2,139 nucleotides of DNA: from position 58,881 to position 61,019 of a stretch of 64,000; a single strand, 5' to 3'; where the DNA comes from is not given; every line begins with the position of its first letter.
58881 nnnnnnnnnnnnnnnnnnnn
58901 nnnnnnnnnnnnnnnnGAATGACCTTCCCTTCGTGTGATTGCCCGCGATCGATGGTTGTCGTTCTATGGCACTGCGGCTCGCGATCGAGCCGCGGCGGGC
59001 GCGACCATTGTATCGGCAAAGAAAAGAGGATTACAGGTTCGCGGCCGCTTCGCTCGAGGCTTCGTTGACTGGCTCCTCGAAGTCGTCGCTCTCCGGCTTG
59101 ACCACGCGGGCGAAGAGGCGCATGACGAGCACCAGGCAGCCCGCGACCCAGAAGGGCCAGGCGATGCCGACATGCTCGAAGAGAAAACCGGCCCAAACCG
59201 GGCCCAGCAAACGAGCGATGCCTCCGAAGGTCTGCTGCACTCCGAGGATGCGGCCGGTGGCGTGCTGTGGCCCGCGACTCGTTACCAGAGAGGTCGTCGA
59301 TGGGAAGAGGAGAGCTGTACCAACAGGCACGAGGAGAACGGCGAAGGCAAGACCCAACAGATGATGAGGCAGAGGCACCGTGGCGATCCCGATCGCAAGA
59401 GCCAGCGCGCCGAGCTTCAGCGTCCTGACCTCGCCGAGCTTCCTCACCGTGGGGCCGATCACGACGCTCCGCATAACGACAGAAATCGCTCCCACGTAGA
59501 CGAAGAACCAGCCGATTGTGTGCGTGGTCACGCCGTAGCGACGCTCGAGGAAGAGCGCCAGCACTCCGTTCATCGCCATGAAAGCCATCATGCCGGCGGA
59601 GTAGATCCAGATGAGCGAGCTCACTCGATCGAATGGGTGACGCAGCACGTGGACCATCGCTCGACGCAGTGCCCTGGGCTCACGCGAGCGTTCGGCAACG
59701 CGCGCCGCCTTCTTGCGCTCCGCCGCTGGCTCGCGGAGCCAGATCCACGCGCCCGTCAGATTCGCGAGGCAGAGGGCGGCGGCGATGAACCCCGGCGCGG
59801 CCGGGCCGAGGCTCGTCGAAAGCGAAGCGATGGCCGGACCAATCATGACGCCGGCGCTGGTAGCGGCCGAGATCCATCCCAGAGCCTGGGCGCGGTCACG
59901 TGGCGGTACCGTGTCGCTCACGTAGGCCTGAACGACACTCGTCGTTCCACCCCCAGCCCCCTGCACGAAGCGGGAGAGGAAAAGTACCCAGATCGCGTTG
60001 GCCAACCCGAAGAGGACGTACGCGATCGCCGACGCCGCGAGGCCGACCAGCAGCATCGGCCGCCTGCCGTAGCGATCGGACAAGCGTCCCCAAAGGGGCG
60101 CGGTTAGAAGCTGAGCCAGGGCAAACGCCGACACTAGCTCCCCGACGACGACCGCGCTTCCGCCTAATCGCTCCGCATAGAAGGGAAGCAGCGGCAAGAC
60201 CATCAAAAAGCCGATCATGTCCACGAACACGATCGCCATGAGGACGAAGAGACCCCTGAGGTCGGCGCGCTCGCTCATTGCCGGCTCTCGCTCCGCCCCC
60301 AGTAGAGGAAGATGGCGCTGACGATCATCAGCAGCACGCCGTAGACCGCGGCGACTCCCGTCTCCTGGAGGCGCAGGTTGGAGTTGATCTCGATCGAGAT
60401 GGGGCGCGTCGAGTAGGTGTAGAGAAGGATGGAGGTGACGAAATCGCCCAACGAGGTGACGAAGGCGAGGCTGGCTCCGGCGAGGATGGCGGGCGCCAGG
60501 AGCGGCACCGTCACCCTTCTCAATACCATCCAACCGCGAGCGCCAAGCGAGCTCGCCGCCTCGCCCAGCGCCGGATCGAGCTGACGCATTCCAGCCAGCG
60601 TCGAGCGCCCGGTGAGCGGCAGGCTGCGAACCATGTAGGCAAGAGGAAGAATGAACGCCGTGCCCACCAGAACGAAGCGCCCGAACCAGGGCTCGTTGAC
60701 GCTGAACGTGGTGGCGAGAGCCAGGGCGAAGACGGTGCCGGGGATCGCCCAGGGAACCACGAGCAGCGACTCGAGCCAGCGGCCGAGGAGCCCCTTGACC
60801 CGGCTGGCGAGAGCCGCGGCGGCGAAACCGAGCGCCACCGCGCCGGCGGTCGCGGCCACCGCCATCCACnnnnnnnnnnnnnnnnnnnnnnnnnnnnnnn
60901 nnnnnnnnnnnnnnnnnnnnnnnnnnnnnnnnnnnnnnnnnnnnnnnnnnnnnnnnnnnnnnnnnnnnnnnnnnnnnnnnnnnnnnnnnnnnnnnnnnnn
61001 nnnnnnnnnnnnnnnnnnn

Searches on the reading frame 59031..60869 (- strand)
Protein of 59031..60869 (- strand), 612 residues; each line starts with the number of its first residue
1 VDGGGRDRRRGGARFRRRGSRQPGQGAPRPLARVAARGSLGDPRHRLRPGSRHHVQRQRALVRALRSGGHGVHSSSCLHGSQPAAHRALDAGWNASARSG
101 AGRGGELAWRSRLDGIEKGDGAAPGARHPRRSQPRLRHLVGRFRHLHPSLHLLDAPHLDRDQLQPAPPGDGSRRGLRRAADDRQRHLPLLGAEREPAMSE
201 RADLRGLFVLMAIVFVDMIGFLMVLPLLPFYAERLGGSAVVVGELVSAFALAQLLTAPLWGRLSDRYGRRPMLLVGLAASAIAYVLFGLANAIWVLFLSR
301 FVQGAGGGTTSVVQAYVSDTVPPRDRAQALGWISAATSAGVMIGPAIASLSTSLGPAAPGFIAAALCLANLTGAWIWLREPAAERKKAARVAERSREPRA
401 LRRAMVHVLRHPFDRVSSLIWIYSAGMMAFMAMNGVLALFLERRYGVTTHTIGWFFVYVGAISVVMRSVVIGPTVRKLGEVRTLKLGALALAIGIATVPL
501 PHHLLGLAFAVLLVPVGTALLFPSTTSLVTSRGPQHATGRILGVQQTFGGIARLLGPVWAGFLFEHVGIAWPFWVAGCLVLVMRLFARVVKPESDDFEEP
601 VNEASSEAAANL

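Call 22: search_protein_families(library=pfam, proteins=[window:59031-60869:-], max_evalue=0.001)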
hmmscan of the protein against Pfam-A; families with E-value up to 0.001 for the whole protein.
window:59031-60869:- (612 aa): 7 families
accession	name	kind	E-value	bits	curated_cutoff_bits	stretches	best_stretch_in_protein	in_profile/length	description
PF07690.21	MFS_1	-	4.8e-61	207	33.4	2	210-557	1-347/347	Major Facilitator Superfamily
PF00083.30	Sugar_tr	-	6.4e-13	48.8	22.3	1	238-348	44-158/452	Sugar (and other) transporter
PF13347.12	MFS_2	-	1.9e-12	46.9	27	2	331-530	137-340/427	MFS/sugar transport protein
PF12832.13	MFS_1_like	-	3.5e-12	46.5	25.2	2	208-347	215-357/373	MFS_1 like family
PF06779.20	MFS_4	-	6.9e-05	22.8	26.3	1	199-364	186-353/364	Uncharacterised MFS-type transporter YbfB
PF03137.26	OATP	-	0.00021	20.2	25.8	0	419-506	6-91/545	Organic Anion Transporter Polypeptide (OATP) family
PF05977.19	MFS_3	-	0.00077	18.5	27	1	261-593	66-397/524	Transmembrane secretion effector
